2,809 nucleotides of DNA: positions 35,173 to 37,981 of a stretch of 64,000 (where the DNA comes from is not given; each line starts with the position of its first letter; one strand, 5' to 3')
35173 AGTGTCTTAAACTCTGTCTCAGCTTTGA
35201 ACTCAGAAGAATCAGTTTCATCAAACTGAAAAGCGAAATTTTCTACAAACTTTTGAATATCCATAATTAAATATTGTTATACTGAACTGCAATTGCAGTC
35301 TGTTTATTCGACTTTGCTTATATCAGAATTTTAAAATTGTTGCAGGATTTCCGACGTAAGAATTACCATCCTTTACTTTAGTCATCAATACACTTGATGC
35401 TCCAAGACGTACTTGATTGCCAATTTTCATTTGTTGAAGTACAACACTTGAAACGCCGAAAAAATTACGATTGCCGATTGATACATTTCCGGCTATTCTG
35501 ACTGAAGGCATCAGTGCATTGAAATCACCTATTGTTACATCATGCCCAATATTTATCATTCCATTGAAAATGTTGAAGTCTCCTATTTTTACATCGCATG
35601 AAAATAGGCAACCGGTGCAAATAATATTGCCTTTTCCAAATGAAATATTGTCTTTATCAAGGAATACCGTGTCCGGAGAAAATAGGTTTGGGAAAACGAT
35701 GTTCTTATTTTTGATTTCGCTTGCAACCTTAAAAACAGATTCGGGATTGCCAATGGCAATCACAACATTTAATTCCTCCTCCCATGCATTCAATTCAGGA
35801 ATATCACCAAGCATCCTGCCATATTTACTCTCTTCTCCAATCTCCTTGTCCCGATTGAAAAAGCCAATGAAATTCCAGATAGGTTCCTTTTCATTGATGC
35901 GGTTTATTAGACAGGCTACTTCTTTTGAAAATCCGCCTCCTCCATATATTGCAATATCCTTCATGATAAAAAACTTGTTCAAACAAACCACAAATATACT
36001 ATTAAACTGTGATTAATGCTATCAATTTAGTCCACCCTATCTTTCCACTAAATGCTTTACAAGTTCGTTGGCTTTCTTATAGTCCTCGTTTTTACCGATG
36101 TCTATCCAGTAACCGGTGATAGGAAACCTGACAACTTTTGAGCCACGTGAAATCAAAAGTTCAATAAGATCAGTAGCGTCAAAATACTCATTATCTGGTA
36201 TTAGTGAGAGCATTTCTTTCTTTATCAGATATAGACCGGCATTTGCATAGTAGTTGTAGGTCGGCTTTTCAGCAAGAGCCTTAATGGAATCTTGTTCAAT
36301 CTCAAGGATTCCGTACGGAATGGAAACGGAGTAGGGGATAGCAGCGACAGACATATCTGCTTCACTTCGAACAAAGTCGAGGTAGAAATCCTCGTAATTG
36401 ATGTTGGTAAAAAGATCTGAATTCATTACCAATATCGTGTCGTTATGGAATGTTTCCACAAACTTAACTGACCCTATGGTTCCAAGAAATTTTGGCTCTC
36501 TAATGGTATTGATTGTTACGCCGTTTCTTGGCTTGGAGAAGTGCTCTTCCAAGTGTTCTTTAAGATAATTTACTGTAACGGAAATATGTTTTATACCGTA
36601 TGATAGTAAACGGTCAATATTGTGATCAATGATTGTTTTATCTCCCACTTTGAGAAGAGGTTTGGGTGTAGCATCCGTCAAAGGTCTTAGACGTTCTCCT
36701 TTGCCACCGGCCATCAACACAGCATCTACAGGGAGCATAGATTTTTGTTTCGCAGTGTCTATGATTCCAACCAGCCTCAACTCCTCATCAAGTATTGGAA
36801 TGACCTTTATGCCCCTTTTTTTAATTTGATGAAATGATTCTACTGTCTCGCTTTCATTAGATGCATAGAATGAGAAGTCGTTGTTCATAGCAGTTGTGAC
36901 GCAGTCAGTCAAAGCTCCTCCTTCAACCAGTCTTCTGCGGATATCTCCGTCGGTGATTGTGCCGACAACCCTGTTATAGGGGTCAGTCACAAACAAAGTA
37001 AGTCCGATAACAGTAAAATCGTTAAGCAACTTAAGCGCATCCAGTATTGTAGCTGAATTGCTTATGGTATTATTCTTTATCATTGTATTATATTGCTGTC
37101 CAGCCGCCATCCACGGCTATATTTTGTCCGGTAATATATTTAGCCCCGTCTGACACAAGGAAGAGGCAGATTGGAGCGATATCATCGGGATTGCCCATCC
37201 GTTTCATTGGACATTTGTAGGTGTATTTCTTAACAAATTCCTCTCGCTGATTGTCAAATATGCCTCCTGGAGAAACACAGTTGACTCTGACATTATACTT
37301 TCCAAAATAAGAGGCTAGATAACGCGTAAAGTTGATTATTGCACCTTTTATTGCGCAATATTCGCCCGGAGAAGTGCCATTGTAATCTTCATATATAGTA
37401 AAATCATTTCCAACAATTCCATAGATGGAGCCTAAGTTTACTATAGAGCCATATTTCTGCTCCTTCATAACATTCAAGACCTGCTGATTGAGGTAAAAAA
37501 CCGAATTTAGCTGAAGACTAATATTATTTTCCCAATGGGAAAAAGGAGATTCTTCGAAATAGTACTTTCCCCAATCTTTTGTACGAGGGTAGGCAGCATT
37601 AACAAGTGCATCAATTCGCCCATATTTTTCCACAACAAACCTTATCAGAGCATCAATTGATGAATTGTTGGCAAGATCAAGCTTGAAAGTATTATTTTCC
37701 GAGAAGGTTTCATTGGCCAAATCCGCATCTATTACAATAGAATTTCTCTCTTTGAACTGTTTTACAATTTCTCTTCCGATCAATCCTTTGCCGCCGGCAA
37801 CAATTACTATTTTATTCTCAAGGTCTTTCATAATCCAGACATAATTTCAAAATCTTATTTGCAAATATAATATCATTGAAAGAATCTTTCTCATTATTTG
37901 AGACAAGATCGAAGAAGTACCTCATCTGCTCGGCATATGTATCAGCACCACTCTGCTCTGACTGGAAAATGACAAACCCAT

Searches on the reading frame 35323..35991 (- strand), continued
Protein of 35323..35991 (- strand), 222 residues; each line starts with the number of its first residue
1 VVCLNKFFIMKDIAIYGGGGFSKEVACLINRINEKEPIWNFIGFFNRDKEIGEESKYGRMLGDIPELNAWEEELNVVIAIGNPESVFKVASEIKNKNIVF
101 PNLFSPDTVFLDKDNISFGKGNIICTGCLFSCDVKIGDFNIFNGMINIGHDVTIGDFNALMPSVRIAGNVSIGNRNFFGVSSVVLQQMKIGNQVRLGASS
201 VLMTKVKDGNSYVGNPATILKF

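Call 26: search_solved_structures(query=window:35323-35964:-, max_evalue=0.001, show_alignments=2)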
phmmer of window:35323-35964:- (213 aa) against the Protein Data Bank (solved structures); distinct sequences matched with E-value up to 0.001: 34.
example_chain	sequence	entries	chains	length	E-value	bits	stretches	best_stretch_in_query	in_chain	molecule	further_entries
7txp_A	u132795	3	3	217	4.6e-20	75.5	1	1-212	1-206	VioB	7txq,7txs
4m9c_A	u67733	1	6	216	2.1e-15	60.3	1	4-212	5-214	Bacterial transferase hexapeptide (Three repeats) family protein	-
4m98_A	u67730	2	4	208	1.3e-12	51.2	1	4-209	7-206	Pilin glycosylation protein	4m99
4ea7_A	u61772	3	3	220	5.5e-12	49.1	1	66-210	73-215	Perosamine N-acetyltransferase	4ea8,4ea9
4eaa_A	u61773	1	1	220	7.5e-11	45.4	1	66-210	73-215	Perosamine N-acetyltransferase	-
4eab_A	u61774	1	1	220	1.5e-10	44.4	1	66-210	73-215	Perosamine N-acetyltransferase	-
2npo_A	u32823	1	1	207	8.5e-10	42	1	66-209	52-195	Acetyltransferase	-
2vhe_A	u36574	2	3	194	1e-09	41.7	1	66-208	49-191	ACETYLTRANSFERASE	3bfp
3bss_A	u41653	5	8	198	1.1e-09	41.6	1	66-208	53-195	Acetyltransferase | UDP-N-acetylbacillosamine N-acetyltransferase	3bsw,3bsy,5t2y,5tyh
4eqy_A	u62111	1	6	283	2.7e-08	37.1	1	113-198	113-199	Acyl-[acyl-carrier-protein]--UDP-N-acetylglucosamine O-acyltransferase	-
7l7z_AAA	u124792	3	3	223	2.1e-07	34.2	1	65-211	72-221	Putative acetyl transferase protein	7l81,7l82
7l7y_AAA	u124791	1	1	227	2.2e-07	34.1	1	65-211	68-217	Putative acetyl transferase protein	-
4e6u_A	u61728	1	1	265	8.5e-07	32.2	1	125-208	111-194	Acyl-[acyl-carrier-protein]--UDP-N-acetylglucosamine O-acyltransferase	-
4e6t_A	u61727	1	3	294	9.9e-07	32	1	125-208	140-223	Acyl-[acyl-carrier-protein]--UDP-N-acetylglucosamine O-acyltransferase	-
5jxx_A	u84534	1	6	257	1.5e-06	31.4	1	125-208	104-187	Acyl-[acyl-carrier-protein]--UDP-N-acetylglucosamine O-acyltransferase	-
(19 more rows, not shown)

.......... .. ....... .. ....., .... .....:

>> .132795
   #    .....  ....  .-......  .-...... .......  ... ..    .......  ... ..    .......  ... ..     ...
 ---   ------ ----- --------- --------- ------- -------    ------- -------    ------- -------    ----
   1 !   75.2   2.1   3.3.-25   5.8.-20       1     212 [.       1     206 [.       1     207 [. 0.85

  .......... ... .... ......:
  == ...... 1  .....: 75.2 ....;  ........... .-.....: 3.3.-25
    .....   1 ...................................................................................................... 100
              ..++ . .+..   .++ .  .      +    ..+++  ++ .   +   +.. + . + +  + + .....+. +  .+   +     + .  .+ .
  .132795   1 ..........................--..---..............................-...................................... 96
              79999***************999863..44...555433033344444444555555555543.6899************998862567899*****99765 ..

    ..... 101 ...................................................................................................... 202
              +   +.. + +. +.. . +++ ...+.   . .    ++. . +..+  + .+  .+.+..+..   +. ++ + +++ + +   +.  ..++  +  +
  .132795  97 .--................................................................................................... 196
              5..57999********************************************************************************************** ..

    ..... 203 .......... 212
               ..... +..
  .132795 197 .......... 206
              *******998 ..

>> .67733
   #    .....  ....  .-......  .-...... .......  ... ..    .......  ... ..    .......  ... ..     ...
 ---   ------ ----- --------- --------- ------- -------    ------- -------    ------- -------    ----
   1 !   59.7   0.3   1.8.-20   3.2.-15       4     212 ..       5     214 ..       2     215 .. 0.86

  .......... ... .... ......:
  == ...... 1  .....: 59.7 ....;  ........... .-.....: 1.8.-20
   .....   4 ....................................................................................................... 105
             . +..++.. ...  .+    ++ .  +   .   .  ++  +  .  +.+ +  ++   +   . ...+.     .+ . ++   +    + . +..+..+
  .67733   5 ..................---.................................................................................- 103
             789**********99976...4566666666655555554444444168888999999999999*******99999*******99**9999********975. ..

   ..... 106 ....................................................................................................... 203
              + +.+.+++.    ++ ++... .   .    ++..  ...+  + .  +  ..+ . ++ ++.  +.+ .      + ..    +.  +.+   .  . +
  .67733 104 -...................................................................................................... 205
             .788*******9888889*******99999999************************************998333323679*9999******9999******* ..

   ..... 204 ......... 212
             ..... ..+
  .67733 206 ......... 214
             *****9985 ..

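Call 53: search_protein_families(library=pfam, proteins=[L062:9379-9987:+], max_evalue=0.01)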
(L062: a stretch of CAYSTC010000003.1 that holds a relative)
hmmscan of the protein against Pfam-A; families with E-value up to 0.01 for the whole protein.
L062:9379-9987:+ (202 aa): 1 family
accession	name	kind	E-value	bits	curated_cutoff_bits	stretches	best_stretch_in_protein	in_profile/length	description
PF02397.22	Bac_transf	-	5.5e-65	218.7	27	1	7-182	1-178/179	Bacterial sugar transferase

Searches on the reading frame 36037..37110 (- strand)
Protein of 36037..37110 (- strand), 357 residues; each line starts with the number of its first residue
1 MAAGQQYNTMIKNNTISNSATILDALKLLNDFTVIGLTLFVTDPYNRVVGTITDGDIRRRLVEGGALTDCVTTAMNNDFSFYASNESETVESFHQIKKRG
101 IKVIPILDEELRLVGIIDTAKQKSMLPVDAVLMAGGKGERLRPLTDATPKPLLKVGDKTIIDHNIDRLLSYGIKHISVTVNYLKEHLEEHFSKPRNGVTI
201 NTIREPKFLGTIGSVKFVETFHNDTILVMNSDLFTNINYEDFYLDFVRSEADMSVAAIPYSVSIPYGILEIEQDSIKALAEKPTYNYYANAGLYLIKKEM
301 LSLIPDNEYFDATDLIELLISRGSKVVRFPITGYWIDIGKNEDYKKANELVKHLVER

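Call 4: search_protein_families(library=pfam, proteins=[window:36037-37110:-], max_evalue=0.001)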
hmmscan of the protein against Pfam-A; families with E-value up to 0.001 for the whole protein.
window:36037-37110:- (357 aa): 3 families
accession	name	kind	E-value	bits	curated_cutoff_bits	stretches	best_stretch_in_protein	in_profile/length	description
PF00483.29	NTP_transferase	-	7.7e-39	134.2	21.2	1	130-351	2-242/245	Nucleotidyl transferase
PF00571.33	CBS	-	6.9e-10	39.6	24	1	10-62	5-56/57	CBS domain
PF12804.13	NTP_transf_3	-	1e-08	36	27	1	130-233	1-96/160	MobA-like NTP transferase domain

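Call 5: search_protein_families(library=ncbifam, proteins=[window:36037-37110:-], max_evalue=0.001)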
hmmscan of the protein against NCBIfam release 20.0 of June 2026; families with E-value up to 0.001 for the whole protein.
window:36037-37110:- (357 aa): 34 families (the best 25 are shown)
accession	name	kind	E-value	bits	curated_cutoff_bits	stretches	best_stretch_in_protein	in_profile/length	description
TIGR03992.1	Arch_glmU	subfamily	1.5e-38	132.7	292.1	1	129-350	2-226/393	bifunctional sugar-1-phosphate nucleotidylyltransferase/acetyltransferase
NF052502.1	man1P_GTase_Rv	exception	3.9e-32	111.5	440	1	128-351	1-231/352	mannose-1-phosphate guanylyltransferase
TIGR01208.1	rmlA_long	equivalog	1.1e-30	106.8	320.25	1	130-356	2-239/353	glucose-1-phosphate thymidylyltransferase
NF045761.1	NAMPUrTaseMurU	equivalog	7.3e-27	94.7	250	1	130-348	3-224/226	N-acetylmuramate alpha-1-phosphate uridylyltransferase MurU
NF041313.1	UDPGP_AglF_Halo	equivalog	1e-25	90.6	400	1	129-349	2-232/234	UTP--glucose-1-phosphate uridylyltransferase AglF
NF049965.1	GlMnHpPGnyltfHddC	equivalog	2.7e-22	79.5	300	1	129-347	2-217/221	D-glycero-D-manno-heptose 1-phosphate guanosyltransferase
NF041173.1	Sug_nt_acttase_Thmprot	equivalog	3.9e-22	78.8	600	1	129-349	2-225/405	bifunctional sugar-1-phosphate nucleotidylyltransferase/acetyltransferase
TIGR02091.1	glgC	equivalog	1.7e-19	70.1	424.9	1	130-348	3-256/364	glucose-1-phosphate adenylyltransferase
NF003670.0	PRK05293.1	equivalog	8.5e-19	67.7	470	2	215-348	110-255/382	glucose-1-phosphate adenylyltransferase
NF001947.0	PRK00725.1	subfamily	2.6e-16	59.4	470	1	128-285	17-195/426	glucose-1-phosphate adenylyltransferase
NF045697.1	MurNAcPUrMurU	equivalog_domain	5.4e-16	58.7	370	1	132-341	2-218/229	N-acetylmuramate alpha-1-phosphate uridylyltransferase MurU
TIGR02623.1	G1P_cyt_trans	equivalog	2.4e-15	56.7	300.25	2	129-192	2-65/255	glucose-1-phosphate cytidylyltransferase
NF002772.0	PRK02862.1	equivalog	3.6e-15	55.6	537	1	129-284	5-180/429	glucose-1-phosphate adenylyltransferase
NF008581.0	PRK11543.1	equivalog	8.5e-14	51.3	481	1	16-119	212-312/321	arabinose-5-phosphate isomerase GutQ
NF002023.0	PRK00844.1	subfamily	1.6e-13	50.2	458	1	128-284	7-182/408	glucose-1-phosphate adenylyltransferase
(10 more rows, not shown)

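Call 37: find_related_loci(query=A3, collection=metagenome_contigs, flank=10000)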
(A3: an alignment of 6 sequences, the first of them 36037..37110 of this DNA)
Query A3 (357 aa) in metagenome_contigs; peptide patterns used: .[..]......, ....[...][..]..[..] (x = any residue, [..] = any of these).
600 stretches matched a pattern (row limit reached: there are more); 554 encode a relative of the query (tblastn E <= 1e-3); the best 80 are kept; 80 distinct loci.
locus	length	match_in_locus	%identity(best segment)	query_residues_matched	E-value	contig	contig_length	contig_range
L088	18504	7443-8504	93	1-354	0e+0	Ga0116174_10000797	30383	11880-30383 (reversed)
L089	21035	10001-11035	61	10-354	2e-148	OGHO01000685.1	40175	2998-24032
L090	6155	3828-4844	61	15-354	1e-143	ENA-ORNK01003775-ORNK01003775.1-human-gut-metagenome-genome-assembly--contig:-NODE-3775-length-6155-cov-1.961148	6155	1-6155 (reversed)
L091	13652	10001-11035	59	10-354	1e-137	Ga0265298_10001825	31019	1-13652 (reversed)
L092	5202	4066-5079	61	16-354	2e-138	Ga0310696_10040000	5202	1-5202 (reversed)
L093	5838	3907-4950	59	8-354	5e-137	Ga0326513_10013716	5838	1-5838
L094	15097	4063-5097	58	10-354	7e-136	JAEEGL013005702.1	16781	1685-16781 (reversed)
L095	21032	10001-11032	59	11-354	2e-135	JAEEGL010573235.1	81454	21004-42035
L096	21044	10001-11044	58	8-354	2e-135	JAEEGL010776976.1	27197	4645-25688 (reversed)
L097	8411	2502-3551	57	4-354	5e-135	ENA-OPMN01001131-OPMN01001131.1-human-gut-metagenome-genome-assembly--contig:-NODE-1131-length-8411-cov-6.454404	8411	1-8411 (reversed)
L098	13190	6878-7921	58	6-353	6e-135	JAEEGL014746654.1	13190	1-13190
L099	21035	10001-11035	57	10-354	1e-134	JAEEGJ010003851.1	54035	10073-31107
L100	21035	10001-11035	56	10-354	7e-134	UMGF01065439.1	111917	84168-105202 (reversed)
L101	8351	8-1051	57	8-354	5e-134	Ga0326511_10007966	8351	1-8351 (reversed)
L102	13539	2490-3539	56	5-354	1e-133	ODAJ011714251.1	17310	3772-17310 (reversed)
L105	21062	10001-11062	57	3-354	3e-132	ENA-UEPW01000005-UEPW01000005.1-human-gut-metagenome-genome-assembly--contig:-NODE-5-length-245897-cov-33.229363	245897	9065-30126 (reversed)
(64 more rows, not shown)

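Call 53: search_protein_families(library=pfam, proteins=[L091:5830-6783:+, L099:1273-2586:+, L099:2607-3152:+, L099:3197-4222:+, L099:5333-6361:+, L105:6184-7362:+, L105:7359-8333:+], max_evalue=0.01)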
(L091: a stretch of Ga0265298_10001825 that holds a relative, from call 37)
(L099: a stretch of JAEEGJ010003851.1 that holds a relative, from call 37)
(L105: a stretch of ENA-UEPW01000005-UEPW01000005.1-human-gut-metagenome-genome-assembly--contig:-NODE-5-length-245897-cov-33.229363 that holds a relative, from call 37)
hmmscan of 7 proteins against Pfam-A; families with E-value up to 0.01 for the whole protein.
L091:5830-6783:+ (317 aa): 6 families
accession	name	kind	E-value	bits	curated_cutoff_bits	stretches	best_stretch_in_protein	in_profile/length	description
PF15632.11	ATPgrasp_Ter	-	1.1e-16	61.2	29.1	1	173-292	4-114/131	ATP-grasp in the biosynthetic pathway with Ter operon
PF02655.19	ATP-grasp_3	-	1e-14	55.3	23.2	1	114-266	3-159/160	ATP-grasp domain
PF13535.11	ATP-grasp_4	-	1e-07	32.2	27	1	139-192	1-72/160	ATP-grasp domain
PF02786.22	CPSase_L_D2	-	2.9e-07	30.6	19.8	1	224-291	140-208/211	Carbamoyl-phosphate synthase L chain, ATP binding domain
PF03133.20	TTL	-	0.00025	20.8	20.1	1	141-182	67-108/292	Tubulin-tyrosine ligase family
PF08443.16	RimK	-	0.0024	18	21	1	138-262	36-165/188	RimK-like ATP-grasp domain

L099:1273-2586:+ (437 aa): 2 families
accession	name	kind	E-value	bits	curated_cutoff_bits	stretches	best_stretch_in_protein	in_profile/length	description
PF13088.12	BNR_2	-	1e-15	58.3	31.4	2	248-407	111-274/277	BNR repeat-like domain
PF13859.12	BNR_3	-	1.8e-07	31.3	27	1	90-342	9-224/308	BNR repeat-like domain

L099:2607-3152:+ (181 aa): 1 family
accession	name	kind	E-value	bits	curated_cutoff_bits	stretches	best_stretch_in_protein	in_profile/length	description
PF13505.12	OMP_b-brl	-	0.001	19.7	28.7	1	19-181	20-175/175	Outer membrane protein beta-barrel domain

L099:3197-4222:+ (341 aa): 0 families

L099:5333-6361:+ (342 aa): 2 families
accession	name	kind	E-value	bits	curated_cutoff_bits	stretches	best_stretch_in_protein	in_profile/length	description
PF13480.13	Acetyltransf_6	-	1.1e-10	42.3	22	1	156-281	8-138/143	Acetyltransferase (GNAT) domain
PF02388.22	FemAB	-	3.3e-10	39.8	24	2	118-213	135-228/406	FemAB family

L105:6184-7362:+ (392 aa): 2 families
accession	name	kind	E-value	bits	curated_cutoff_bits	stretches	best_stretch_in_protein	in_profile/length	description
PF02784.22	Orn_Arg_deC_N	-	1.2e-21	77.7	23.4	1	13-258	3-247/247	Pyridoxal-dependent decarboxylase, pyridoxal binding domain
PF00278.28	Orn_DAP_Arg_deC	-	0.004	17.8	23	1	261-347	8-95/95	Pyridoxal-dependent decarboxylase, C-terminal sheet domain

L105:7359-8333:+ (324 aa): 6 families
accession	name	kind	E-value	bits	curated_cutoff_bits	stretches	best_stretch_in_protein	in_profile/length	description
PF21360.3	PylC-like_N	-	2.5e-26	92.1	27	1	3-102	1-96/96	PylC-like, N-terminal domain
PF02655.19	ATP-grasp_3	-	1.1e-10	42.3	23.2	1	114-273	3-159/160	ATP-grasp domain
PF15632.11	ATPgrasp_Ter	-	3.5e-07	30.5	29.1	1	179-296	2-111/131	ATP-grasp in the biosynthetic pathway with Ter operon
PF13535.11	ATP-grasp_4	-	4.5e-06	26.8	27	1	181-273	54-155/160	ATP-grasp domain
PF07478.18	Dala_Dala_lig_C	-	7.7e-06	26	24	0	137-175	25-63/204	D-ala D-ala ligase C-terminus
PF14398.11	ATPgrasp_YheCD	-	0.0087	15.8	26.8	0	223-270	178-226/255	YheC/D like ATP-grasp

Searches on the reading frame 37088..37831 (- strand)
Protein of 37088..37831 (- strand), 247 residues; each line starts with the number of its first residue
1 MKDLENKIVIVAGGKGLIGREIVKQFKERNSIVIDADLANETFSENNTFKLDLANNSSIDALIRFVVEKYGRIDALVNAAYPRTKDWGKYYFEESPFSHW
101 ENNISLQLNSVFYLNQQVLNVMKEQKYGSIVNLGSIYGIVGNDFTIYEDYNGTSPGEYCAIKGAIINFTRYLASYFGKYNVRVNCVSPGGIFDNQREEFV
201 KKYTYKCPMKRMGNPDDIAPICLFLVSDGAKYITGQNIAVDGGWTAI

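Call 4: search_protein_families(library=pfam, proteins=[window:37088-37831:-], max_evalue=0.001)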
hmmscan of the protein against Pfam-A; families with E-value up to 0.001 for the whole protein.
window:37088-37831:- (247 aa): 3 families
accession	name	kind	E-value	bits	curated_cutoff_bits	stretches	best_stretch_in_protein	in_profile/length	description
PF13561.12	adh_short_C2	-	3e-42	145.3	27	1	18-245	8-236/236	Enoyl-(Acyl carrier protein) reductase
PF00106.31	adh_short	-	2.2e-27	96.2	26.6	1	7-191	1-182/195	short chain dehydrogenase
PF01370.27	Epimerase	-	2.6e-07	30.7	20.9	1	9-172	1-156/240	NAD dependent epimerase/dehydratase family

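Call 5: search_protein_families(library=ncbifam, proteins=[window:37088-37831:-], max_evalue=0.001)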
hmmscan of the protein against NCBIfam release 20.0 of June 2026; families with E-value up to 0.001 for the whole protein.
window:37088-37831:- (247 aa): 204 families (the best 25 are shown)
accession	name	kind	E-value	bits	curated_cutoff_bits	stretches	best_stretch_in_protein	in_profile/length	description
NF006619.0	PRK09186.1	equivalog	7.4e-74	248.6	255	1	4-245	2-255/256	oxidoreductase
NF050062.1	FlagModPtmA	equivalog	5.7e-52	176.8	350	1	4-245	2-255/256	flagellin modification protein PtmA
NF009466.0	PRK12826.1-2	subfamily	1.7e-44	152.1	222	1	5-244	2-244/248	3-oxoacyl-ACP reductase FabG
NF006070.0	PRK08213.1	subfamily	1.8e-43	149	279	1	3-247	9-259/259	gluconate 5-dehydrogenase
NF052558.1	MBtsdlDhBudC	equivalog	7.1e-43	147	270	1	5-246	2-243/250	meso-2,3-butanediol dehydrogenase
TIGR01830.1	3oxo_ACP_reduc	equivalog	2.5e-40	138.7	297.75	1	9-243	1-237/239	3-oxoacyl-[acyl-carrier-protein] reductase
NF005559.1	PRK07231.1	subfamily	3.9e-39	134.6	215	1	4-245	2-248/249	glucose 1-dehydrogenase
NF050023.1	7alphHDSH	equivalog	4e-39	134.6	450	1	1-245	1-250/259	7alpha-hydroxysteroid dehydrogenase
NF009464.0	PRK12824.1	subfamily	9.2e-39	133.6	269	1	6-244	2-242/245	3-oxoacyl-ACP reductase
NF004791.0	PRK06138.1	equivalog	2.3e-38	131.9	312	1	3-246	2-251/252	SDR family oxidoreductase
NF005309.0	PRK06841.1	subfamily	3.5e-37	128.3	286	1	3-245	12-253/255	GolD/DthD family dehydrogenase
NF004198.0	PRK05653.1-3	equivalog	5.6e-37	127.5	296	1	2-244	3-246/248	3-oxoacyl-ACP reductase FabG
NF005007.0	PRK06398.1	equivalog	8.3e-37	126.7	341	1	1-246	2-247/259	aldose dehydrogenase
NF004197.0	PRK05653.1-1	equivalog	3.6e-36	125.1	332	1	2-244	3-246/249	3-oxoacyl-ACP reductase FabG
TIGR01829.1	AcAcCoA_reduct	subfamily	7.7e-36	124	302.1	1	7-244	1-240/242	acetoacetyl-CoA reductase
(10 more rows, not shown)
